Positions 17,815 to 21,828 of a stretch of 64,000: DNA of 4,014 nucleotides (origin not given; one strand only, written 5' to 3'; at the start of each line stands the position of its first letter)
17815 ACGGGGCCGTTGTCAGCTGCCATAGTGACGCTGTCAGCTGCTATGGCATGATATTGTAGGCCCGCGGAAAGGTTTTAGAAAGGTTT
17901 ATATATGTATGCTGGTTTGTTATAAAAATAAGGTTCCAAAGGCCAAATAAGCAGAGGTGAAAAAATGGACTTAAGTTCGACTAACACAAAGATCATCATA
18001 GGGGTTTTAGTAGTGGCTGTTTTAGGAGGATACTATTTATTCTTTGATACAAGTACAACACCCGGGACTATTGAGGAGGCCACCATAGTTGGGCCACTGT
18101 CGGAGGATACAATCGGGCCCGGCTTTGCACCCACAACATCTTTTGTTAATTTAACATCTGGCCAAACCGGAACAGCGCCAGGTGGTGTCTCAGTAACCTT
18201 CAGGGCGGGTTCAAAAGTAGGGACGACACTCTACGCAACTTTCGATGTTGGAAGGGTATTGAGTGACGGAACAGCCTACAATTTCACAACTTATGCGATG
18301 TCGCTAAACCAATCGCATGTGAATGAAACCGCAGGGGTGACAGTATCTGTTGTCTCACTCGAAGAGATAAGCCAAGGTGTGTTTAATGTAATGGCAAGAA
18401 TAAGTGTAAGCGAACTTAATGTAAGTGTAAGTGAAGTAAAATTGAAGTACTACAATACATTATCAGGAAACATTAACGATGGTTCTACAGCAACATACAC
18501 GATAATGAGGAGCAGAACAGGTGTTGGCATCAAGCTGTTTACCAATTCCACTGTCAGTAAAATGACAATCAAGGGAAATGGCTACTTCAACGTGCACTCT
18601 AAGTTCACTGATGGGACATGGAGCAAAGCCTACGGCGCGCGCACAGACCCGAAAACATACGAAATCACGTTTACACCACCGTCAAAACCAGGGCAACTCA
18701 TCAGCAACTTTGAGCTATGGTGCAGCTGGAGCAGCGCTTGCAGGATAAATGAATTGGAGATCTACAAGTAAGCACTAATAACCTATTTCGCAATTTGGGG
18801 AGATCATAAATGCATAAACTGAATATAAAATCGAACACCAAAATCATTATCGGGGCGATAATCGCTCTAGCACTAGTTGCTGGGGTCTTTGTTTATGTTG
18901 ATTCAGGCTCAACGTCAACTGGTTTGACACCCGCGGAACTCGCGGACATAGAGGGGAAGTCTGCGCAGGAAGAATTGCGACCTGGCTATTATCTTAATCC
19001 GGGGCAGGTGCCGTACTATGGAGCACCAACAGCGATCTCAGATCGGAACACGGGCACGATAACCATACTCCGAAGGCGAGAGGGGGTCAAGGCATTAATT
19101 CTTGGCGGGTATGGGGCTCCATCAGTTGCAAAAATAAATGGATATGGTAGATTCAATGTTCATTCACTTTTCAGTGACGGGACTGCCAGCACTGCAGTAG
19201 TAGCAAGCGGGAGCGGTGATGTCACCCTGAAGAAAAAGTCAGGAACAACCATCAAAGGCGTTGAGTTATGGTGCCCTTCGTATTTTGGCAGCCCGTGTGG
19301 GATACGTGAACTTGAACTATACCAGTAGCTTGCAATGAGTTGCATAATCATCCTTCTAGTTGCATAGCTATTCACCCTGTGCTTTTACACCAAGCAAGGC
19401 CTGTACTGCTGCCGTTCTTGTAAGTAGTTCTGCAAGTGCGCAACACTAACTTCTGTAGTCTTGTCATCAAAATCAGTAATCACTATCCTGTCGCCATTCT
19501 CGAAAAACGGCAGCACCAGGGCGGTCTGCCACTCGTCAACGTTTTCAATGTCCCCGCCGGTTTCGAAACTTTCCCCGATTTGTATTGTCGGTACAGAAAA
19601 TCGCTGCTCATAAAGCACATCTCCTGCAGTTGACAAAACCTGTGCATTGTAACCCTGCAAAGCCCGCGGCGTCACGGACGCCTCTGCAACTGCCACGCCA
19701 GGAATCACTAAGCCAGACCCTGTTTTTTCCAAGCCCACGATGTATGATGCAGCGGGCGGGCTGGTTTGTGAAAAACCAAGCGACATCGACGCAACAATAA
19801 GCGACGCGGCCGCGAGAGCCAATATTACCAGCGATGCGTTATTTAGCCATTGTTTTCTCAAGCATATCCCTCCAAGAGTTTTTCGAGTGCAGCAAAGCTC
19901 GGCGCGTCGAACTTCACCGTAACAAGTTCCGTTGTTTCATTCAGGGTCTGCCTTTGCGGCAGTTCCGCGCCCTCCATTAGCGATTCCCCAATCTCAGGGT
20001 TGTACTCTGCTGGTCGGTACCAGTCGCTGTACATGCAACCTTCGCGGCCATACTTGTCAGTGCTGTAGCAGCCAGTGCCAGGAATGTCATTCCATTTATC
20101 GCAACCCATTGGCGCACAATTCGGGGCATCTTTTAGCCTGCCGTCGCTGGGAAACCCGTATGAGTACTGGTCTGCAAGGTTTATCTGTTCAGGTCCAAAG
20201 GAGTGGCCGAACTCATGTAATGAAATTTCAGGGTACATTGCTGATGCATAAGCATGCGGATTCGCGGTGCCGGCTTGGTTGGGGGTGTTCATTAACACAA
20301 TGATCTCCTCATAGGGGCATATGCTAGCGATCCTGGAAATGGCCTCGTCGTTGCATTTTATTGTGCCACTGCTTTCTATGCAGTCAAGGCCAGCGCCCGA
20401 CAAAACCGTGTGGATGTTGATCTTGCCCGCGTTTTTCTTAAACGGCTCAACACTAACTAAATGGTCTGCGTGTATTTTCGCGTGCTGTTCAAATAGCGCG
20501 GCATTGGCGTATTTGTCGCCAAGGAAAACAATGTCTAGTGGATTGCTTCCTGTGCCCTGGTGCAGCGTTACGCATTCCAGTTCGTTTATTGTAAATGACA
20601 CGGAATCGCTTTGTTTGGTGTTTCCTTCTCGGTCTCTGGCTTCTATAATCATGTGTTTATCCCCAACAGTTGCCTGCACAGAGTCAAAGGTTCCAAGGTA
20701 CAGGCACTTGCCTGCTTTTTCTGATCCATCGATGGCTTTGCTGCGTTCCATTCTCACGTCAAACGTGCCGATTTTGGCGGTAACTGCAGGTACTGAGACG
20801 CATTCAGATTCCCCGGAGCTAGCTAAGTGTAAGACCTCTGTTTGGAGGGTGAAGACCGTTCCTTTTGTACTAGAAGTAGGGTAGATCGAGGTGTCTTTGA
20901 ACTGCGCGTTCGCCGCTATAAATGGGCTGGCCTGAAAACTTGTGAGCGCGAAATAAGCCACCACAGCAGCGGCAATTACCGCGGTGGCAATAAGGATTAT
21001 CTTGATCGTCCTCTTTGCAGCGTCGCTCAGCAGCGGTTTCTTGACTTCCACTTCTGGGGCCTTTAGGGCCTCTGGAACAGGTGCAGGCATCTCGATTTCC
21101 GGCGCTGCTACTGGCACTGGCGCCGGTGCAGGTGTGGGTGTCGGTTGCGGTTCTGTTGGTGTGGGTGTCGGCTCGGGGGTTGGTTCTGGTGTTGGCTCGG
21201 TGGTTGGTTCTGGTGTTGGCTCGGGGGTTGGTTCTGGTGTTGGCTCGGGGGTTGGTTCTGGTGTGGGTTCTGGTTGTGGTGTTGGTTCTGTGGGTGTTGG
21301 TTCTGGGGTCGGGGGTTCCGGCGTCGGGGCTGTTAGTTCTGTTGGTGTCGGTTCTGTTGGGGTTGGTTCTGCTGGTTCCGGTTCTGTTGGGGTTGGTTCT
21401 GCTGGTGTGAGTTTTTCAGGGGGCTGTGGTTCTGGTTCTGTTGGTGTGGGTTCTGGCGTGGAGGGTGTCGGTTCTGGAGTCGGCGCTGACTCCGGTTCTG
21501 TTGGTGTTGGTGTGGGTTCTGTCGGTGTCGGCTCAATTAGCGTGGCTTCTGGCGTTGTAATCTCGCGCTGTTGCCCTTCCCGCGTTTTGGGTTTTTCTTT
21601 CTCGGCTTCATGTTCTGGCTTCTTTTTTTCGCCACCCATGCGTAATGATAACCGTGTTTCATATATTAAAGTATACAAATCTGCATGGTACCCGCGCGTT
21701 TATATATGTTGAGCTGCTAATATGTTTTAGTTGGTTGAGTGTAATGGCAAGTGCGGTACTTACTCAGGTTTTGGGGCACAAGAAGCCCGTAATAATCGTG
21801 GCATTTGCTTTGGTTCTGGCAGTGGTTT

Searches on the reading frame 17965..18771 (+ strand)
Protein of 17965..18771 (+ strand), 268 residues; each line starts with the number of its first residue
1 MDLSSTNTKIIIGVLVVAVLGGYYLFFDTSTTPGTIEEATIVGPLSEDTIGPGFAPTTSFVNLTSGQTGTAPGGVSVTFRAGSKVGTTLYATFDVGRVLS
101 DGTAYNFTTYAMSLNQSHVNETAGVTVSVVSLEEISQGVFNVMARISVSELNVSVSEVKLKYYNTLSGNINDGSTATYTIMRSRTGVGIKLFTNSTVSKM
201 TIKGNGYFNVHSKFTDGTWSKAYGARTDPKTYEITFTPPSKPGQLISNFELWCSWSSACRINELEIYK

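Call 7: search_protein_families(library=pfam, proteins=[window:17965-18771:+], max_evalue=0.1)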
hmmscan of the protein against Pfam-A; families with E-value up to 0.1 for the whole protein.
window:17965-18771:+ (268 aa): 2 families
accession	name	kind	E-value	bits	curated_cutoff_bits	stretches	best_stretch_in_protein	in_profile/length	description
PF20256.3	MoCoBD_2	-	0.014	15.4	27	1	115-170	50-104/283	Molybdopterin cofactor-binding domain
PF02018.23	CBM_4_9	-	0.075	13.8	25.9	0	206-252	79-133/136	Carbohydrate binding domain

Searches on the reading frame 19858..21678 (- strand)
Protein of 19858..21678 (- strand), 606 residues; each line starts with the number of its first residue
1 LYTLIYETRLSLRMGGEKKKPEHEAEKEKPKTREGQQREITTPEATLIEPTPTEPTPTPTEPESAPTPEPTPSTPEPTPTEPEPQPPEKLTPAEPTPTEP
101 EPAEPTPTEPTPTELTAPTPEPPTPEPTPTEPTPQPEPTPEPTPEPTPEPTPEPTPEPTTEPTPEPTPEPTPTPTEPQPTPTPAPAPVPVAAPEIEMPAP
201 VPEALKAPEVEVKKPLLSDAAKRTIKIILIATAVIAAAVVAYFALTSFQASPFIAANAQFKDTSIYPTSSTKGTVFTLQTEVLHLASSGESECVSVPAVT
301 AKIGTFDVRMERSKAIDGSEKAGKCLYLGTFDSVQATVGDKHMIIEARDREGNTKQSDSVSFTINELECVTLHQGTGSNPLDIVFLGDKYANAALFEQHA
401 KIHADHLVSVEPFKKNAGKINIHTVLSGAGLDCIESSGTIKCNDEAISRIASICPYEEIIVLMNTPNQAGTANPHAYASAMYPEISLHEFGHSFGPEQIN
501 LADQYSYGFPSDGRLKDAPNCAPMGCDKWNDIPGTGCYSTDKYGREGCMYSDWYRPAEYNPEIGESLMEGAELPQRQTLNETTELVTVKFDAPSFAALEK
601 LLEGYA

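Call 96: search_protein_families(library=pfam, proteins=[window:19858-21678:-], max_evalue=0.0001)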
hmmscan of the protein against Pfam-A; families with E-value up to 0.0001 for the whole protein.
window:19858-21678:- (606 aa): 1 family
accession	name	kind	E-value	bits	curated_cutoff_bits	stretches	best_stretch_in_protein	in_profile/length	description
PF09471.16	Peptidase_M64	-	8.9e-07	28.8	26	0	443-508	98-163/302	IgA Peptidase M64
